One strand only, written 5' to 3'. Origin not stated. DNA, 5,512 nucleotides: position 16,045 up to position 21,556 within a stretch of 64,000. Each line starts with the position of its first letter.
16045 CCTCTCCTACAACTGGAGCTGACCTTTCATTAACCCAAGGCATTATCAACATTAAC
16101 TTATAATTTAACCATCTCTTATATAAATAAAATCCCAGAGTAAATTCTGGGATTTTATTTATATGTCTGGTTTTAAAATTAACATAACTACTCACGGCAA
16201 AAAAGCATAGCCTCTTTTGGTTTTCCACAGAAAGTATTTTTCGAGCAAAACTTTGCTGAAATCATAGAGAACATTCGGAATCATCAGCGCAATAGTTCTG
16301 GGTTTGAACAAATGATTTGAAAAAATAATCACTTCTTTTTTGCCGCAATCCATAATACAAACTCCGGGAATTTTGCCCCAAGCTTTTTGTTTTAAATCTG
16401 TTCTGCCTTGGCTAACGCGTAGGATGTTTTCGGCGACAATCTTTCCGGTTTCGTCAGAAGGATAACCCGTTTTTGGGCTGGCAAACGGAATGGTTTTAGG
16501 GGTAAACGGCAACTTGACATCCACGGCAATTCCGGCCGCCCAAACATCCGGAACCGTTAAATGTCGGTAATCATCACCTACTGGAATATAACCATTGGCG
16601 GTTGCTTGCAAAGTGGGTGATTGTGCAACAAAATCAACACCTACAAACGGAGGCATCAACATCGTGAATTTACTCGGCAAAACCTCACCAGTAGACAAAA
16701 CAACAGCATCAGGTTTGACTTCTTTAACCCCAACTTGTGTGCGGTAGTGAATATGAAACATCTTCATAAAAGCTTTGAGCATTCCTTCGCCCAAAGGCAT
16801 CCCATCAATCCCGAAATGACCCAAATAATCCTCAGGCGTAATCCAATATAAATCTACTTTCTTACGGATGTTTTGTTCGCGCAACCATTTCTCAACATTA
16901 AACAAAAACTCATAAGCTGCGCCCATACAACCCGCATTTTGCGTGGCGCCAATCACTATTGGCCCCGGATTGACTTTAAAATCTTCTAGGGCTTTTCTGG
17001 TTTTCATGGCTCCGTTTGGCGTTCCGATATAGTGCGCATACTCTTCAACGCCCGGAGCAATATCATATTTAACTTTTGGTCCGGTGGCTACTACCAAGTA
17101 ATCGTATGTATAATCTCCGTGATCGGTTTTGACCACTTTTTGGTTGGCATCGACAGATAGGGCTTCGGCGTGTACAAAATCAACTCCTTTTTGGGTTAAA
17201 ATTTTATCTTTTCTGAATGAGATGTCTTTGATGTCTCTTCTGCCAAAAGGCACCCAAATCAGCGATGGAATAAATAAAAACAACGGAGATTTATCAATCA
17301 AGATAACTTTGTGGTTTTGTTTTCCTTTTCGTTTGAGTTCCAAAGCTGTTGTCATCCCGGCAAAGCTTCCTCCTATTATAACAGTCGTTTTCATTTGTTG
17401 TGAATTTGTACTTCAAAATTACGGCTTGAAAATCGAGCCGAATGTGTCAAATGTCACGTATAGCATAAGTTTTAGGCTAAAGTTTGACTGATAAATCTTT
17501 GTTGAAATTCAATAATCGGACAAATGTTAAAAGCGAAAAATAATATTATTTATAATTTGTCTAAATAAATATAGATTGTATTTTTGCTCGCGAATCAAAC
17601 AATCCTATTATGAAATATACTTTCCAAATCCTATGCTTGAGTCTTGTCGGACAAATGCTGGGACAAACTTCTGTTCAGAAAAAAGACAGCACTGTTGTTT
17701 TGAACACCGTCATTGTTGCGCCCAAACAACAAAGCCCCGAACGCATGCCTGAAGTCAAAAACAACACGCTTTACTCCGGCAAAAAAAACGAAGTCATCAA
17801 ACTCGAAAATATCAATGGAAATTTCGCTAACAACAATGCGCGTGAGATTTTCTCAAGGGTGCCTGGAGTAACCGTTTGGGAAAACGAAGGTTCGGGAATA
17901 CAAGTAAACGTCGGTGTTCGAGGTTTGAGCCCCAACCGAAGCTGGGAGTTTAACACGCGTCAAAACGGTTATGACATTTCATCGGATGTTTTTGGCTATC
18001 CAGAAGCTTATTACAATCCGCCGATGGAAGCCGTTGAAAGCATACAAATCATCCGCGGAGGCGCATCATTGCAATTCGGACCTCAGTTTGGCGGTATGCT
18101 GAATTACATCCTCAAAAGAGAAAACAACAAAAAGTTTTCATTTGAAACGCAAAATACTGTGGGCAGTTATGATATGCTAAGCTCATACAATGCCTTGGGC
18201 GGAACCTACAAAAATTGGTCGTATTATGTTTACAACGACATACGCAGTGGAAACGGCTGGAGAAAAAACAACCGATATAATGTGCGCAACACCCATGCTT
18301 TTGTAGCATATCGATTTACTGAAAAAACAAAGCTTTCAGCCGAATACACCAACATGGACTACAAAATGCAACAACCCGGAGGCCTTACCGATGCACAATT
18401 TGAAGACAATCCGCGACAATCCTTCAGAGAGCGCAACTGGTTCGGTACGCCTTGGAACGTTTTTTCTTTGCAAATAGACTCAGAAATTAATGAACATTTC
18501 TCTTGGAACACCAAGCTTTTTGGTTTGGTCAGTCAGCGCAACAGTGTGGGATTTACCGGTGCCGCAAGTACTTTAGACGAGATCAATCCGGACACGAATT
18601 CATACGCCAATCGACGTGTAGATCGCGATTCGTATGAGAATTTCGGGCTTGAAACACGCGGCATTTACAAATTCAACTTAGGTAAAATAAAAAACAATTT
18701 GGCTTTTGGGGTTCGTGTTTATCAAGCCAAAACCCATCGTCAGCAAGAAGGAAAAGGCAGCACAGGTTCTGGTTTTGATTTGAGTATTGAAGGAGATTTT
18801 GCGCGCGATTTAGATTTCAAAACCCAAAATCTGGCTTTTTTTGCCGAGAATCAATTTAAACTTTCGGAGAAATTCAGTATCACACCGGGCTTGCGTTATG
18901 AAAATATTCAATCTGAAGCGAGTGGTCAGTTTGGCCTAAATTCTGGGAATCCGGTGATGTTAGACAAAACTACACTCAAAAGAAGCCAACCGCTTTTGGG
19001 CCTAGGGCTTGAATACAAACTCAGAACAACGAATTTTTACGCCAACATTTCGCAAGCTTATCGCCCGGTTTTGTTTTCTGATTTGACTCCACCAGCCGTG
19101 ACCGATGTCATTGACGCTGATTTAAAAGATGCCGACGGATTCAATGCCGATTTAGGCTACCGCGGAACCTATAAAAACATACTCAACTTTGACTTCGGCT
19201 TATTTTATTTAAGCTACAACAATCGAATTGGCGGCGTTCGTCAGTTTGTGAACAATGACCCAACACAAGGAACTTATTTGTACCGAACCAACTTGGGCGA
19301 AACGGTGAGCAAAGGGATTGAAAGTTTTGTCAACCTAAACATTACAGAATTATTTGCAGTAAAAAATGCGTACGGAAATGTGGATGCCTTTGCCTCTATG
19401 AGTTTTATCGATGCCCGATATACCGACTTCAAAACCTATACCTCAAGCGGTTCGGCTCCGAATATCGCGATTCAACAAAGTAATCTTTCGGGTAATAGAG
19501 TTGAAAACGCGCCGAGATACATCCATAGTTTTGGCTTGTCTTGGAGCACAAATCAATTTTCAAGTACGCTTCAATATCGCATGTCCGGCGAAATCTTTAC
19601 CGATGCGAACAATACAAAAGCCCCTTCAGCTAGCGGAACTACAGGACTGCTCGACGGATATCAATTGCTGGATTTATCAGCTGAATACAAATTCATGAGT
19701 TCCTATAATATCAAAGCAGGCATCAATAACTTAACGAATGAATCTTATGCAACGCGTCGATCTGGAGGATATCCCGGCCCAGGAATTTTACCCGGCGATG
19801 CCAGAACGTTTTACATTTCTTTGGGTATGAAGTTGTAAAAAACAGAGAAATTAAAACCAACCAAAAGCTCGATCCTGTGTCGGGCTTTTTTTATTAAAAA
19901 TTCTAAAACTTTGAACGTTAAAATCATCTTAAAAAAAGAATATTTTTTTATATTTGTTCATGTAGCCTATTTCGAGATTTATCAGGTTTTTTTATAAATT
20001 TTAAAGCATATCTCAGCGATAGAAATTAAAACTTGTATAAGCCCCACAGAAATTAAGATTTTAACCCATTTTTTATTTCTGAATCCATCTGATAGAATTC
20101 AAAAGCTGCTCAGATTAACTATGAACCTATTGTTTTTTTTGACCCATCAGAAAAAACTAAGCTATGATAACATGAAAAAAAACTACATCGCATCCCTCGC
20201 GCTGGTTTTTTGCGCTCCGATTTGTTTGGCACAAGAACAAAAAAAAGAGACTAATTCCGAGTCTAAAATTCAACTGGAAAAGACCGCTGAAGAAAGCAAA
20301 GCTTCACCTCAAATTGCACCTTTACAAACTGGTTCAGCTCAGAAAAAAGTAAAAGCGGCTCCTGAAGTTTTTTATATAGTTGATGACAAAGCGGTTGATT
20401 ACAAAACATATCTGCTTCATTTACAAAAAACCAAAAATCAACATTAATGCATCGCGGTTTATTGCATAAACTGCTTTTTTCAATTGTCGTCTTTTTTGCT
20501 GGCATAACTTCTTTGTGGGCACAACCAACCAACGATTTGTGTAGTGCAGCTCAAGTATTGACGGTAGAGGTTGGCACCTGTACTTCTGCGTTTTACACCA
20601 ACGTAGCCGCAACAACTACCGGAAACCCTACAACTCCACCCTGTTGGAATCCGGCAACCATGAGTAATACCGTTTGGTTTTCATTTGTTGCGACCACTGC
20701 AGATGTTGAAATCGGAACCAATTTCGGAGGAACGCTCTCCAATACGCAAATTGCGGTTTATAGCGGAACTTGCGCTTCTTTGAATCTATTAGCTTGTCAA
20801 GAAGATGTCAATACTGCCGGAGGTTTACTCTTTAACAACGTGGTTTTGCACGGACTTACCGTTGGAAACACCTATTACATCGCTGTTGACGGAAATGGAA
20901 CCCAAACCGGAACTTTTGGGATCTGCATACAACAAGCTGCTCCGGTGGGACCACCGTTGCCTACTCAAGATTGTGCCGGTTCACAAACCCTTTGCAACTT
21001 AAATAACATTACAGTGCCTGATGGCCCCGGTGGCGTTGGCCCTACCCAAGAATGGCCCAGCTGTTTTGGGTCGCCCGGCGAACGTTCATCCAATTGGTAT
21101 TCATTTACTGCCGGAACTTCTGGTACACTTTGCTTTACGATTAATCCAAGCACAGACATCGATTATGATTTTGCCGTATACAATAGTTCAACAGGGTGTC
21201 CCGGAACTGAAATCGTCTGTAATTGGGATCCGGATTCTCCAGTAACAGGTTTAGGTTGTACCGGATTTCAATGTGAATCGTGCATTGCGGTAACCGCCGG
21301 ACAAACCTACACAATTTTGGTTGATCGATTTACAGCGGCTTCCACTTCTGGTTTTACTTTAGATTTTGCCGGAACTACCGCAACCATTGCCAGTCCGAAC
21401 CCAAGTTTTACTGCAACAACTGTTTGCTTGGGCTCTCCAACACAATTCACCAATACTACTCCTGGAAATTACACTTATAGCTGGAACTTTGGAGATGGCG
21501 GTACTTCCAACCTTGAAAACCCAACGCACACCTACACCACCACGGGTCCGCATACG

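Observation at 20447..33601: Giant T9SS type-B adhesin-like gene built from a two-level repeat hierarchy (33 x 240-bp Ig-like units in five runs)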

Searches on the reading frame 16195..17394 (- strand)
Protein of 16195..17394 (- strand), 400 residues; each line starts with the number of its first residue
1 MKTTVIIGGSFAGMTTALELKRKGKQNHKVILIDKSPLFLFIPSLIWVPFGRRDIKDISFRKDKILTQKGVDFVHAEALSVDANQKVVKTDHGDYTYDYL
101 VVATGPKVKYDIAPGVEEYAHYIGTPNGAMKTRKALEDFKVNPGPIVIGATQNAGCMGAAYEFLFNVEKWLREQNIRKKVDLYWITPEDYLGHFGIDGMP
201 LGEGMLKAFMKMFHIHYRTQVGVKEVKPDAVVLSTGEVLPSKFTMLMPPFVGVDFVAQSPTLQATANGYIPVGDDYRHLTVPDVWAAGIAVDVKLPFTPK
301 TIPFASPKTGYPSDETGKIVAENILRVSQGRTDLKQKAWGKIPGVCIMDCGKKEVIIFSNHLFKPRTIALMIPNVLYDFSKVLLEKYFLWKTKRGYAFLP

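Call 15: search_protein_families(library=pfam, proteins=[window:16195-17394:-], max_evalue=0.001)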
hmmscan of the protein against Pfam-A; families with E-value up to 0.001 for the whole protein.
window:16195-17394:- (400 aa): 3 families
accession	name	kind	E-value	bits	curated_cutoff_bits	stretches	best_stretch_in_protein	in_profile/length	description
PF07992.20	Pyr_redox_2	-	5.9e-17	62.5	26.1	1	4-288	3-274/291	Pyridine nucleotide-disulphide oxidoreductase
PF01266.30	DAO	-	2.3e-07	31.1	27.9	0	5-36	3-31/353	FAD dependent oxidoreductase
PF13738.12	Pyr_redox_3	-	0.00098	18.9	30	0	77-106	105-134/305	Pyridine nucleotide-disulphide oxidoreductase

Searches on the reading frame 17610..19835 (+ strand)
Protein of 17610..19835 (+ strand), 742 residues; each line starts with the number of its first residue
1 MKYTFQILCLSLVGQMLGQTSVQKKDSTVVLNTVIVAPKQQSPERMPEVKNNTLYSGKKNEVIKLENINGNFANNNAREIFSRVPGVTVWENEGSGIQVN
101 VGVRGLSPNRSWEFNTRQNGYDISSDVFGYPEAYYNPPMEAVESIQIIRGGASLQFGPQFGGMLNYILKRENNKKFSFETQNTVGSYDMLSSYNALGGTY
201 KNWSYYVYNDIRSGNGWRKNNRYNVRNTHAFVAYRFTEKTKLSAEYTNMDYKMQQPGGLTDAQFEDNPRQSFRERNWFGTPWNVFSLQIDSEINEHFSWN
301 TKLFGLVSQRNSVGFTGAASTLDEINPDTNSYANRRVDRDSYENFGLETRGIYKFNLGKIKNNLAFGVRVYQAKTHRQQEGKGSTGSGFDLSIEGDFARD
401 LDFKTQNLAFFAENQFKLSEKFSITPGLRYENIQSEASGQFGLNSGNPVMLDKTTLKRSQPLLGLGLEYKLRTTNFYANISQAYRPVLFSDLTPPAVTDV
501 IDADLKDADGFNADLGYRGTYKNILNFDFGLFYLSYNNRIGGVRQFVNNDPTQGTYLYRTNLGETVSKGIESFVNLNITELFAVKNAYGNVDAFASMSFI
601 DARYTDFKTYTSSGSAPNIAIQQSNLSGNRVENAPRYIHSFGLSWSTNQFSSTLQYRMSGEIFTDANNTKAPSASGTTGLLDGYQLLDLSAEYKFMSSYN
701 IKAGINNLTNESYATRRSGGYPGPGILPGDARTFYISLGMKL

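Call 15: search_protein_families(library=pfam, proteins=[window:17610-19835:+], max_evalue=0.001)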
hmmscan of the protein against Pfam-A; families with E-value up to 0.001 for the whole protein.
window:17610-19835:+ (742 aa): 2 families
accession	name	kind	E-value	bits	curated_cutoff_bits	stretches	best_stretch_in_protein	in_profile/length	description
PF00593.30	TonB_dep_Rec_b-barrel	-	3.4e-33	116.6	27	1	236-708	9-436/436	TonB dependent receptor-like, beta-barrel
PF07715.20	Plug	-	5.8e-11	43.3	23.9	1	61-159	10-102/107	TonB-dependent Receptor Plug Domain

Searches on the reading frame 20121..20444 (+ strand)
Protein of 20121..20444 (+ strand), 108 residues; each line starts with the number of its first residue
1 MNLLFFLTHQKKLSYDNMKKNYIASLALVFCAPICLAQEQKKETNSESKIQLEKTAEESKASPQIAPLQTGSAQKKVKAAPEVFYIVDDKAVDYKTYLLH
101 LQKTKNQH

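Call 15: search_protein_families(library=pfam, proteins=[window:20121-20444:+], max_evalue=0.001)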
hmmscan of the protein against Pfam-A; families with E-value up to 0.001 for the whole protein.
window:20121-20444:+ (108 aa): 0 families

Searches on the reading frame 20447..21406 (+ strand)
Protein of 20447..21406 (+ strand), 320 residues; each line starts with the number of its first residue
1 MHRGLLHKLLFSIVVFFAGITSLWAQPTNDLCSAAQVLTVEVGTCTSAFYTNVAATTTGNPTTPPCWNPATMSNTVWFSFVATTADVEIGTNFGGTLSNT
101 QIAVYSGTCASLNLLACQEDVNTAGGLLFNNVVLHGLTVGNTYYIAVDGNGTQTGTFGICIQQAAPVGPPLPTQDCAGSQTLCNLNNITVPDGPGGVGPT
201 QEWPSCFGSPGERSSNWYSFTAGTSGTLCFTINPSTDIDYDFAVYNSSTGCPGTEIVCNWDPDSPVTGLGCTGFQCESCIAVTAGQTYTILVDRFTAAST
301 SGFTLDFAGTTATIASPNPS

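Call 53: predict_structure(alignment_id=A4)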
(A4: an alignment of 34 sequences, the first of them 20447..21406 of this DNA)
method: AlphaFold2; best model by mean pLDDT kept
length: 320 residues; sequences in the alignment: 34
mean_pLDDT: 84.3   pTM: 0.53
mean pLDDT of the five models: 84.3, 83.8, 83.0, 81.9, 81.7
residues with pLDDT >= 90: 137; 70-90: 145; 50-70: 29; < 50: 9
segments of 3 or more residues with pLDDT < 50: 167-170, 318-320
pLDDT, mean of each block of 10 residues (from residue 1): 81 83 69 94 84 81 85 93 91 82 94 89 57 89 94 90 64 75 86 78 87 89 94 89 94 92 76 74 96 85 91 69
secondary structure, 60 per line:
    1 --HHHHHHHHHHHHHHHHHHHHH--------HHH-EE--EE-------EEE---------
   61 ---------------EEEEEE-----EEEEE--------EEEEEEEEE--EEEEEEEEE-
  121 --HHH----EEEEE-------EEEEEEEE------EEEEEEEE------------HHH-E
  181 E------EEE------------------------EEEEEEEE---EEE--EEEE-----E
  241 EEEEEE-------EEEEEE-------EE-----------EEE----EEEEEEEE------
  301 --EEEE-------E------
elements in order: H3-23 E49-51 E76-81 E87-91 E100-108 E111-119 E130-134 E142-149 E156-163 E188-190 E215-222 E226-228 E231-234 E240-246 E254-259 E280-282 E287-294 E303-306

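Call 56: fold_search(model_id=the predicted structure, library=pdb)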
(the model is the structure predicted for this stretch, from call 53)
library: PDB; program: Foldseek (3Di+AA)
matches with E <= 10: 1570; with E <= 0.001: 94
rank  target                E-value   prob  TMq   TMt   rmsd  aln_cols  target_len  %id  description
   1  5iku                  4.7e-10  1.00  0.28  0.36  14.1       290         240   12  Crystal structure of the Hathewaya histolytica ColG tandem collagen-binding domain s3as3b in the presence of calcium at  (released 2017-03-15)
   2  8xbs_A                5.6e-08  1.00  0.29  0.17  14.2       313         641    8  C. elegans apo-SID1 structure (released 2024-06-05)
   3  8xc1_A                3.6e-07  1.00  0.29  0.16  13.8       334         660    7  C. elegans SID1 in complex with dsRNA (released 2024-06-05)
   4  9l8m_A                4.5e-07  1.00  0.28  0.16  14.5       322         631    7  Structure of SID-1 in complex with dsRNA (released 2026-01-21)
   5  9ug5_B                6.4e-07  1.00  0.22  0.13  18.0       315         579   12  Crystal structure of HA3 from Clostridium botulinum type B with alpha2,3-sialyllactose (released 2025-11-05)
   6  9ea9_E                7.7e-07  1.00  0.24  0.19  17.4       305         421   12  Crystal structure of BoNT/A-NTNH-HA70 -VHH_F12-VHH_H7-Fab_NTNH complex (released 2025-09-17)
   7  9ug6_B                1.1e-06  1.00  0.21  0.13  17.7       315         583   11  Crystal structure of HA3 from Clostridium botulinum type B with alpha2,6-sialyllactose (released 2025-11-05)
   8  4qd2_F                1.5e-06  1.00  0.24  0.32  16.8       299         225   14  Molecular basis for disruption of E-cadherin adhesion by botulinum neurotoxin A complex (released 2014-06-25)
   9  9qcm_D                1.5e-06  1.00  0.20  0.13  17.8       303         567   10  Botulinum neurotoxin type B1, 14-subunit, Large Progenitor Toxin Complex (L-PTC) (released 2025-09-10)
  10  3win_E                1.7e-06  1.00  0.23  0.19  17.7       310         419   13  Clostridium botulinum Hemagglutinin (released 2013-11-06)
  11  2zs6_B                1.8e-06  1.00  0.22  0.18  17.5       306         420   14  HA3 subcomponent of botulinum type C progenitor toxin (released 2008-09-16)
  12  4lo7_E                2.1e-06  1.00  0.23  0.30  17.3       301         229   12  HA70(D3)-HA17-HA33 (released 2013-10-30)
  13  9l8n_A                2.2e-06  1.00  0.30  0.17  13.9       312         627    8  Structure of SID-1 (released 2026-01-21)
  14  8hip_A                2.5e-06  1.00  0.29  0.16  14.2       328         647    7  dsRNA transporter (released 2023-11-29)
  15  4lo8_A                2.6e-06  1.00  0.23  0.29  17.5       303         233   12  HA70(D3)-HA17 (released 2013-10-30)
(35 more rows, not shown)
